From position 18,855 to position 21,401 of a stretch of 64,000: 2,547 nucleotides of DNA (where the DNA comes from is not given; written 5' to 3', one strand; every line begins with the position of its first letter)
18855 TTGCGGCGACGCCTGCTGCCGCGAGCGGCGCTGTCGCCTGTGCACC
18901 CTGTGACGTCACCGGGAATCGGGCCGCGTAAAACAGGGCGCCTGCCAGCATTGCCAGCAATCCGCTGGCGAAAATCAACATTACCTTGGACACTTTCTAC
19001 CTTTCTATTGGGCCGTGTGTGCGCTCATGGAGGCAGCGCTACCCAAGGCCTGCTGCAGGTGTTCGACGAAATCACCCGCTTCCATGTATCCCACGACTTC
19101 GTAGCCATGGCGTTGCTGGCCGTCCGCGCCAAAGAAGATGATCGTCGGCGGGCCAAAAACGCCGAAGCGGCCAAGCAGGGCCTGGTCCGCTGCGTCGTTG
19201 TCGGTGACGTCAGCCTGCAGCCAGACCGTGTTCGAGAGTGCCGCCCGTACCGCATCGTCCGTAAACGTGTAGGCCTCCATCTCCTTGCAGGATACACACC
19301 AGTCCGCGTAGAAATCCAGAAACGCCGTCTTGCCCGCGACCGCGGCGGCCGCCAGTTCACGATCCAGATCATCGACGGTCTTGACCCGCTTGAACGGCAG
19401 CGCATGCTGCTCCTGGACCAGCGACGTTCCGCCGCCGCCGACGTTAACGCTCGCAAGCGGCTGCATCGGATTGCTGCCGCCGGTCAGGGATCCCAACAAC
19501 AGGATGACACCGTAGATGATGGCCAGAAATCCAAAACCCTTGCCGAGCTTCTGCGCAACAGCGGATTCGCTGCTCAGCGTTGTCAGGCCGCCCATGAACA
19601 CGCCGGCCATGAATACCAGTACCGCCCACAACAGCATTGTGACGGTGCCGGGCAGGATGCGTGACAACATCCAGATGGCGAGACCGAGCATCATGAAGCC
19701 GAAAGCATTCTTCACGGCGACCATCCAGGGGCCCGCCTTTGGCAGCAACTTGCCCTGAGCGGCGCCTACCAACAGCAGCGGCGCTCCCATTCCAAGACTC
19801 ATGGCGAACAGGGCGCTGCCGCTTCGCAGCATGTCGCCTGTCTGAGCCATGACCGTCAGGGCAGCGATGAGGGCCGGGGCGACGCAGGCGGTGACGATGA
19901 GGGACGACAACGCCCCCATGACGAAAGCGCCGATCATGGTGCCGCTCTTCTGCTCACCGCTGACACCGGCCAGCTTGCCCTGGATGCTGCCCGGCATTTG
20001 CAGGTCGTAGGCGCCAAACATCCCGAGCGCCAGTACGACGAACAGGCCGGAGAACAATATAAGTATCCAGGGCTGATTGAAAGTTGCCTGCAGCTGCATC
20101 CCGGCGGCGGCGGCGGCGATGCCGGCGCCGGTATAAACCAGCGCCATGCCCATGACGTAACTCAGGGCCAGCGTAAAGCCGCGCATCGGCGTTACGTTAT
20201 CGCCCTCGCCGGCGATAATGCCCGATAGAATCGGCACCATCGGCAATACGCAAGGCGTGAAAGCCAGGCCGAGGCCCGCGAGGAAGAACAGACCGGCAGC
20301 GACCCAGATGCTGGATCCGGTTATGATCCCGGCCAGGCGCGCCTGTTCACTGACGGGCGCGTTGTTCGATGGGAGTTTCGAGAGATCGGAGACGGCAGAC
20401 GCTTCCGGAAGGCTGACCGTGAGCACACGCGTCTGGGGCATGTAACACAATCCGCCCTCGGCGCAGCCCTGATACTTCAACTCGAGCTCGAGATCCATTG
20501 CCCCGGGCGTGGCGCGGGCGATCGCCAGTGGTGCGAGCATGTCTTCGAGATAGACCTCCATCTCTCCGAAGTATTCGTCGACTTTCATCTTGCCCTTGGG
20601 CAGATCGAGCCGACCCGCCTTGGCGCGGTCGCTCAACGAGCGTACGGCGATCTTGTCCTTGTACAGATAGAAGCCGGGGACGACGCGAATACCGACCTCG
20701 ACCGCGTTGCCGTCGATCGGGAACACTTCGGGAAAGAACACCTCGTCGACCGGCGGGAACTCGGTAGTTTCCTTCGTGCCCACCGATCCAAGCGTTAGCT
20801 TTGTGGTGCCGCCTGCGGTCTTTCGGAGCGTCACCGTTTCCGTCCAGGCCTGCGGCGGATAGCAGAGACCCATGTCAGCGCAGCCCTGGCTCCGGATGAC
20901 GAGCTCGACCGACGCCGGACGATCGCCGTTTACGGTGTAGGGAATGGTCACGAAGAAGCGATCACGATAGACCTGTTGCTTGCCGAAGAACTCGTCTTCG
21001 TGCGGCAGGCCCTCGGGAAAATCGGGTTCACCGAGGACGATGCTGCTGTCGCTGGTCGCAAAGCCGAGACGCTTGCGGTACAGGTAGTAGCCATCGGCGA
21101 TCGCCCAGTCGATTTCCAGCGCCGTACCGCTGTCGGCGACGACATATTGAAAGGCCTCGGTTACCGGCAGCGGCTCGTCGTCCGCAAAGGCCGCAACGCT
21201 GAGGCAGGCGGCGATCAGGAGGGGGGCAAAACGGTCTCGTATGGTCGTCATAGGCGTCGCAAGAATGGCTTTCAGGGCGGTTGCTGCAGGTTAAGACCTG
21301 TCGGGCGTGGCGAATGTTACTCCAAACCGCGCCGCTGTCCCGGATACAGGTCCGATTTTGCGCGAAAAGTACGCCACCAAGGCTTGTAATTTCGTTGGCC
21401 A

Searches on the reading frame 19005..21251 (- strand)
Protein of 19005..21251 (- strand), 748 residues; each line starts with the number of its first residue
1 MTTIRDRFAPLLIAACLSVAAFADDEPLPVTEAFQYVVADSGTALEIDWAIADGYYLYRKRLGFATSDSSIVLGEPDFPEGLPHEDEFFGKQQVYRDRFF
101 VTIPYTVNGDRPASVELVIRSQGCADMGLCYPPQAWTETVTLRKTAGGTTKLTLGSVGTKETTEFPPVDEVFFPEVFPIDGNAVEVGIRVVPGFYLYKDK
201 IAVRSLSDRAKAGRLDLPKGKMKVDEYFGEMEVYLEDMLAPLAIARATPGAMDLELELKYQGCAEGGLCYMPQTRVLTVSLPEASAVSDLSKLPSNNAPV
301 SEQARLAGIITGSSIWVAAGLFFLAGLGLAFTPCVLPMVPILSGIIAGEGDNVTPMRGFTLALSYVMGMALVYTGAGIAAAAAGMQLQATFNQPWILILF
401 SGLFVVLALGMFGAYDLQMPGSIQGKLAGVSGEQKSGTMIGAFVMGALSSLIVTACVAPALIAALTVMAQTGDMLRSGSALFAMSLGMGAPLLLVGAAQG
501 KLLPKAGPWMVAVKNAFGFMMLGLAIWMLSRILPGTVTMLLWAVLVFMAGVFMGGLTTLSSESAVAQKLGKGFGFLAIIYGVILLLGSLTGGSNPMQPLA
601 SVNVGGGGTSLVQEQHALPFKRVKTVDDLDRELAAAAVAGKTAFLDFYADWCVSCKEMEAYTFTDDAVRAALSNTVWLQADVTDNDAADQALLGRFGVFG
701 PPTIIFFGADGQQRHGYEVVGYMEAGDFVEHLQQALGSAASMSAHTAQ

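Call 30: search_protein_families(library=ncbifam, proteins=[window:19005-21251:-], max_evalue=1e-10)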
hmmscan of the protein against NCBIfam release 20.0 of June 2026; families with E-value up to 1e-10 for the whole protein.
window:19005-21251:- (748 aa): 2 families
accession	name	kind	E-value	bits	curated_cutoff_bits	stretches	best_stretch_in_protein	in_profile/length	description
NF001419.0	PRK00293.1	subfamily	1e-210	701.2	330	2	155-735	20-572/574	protein-disulfide reductase DsbD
NF045694.1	seleno_TsoB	exception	3.5e-56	190.5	805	2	306-589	172-451/572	rhodanese/DsbD fusion-like selenoprotein TsoB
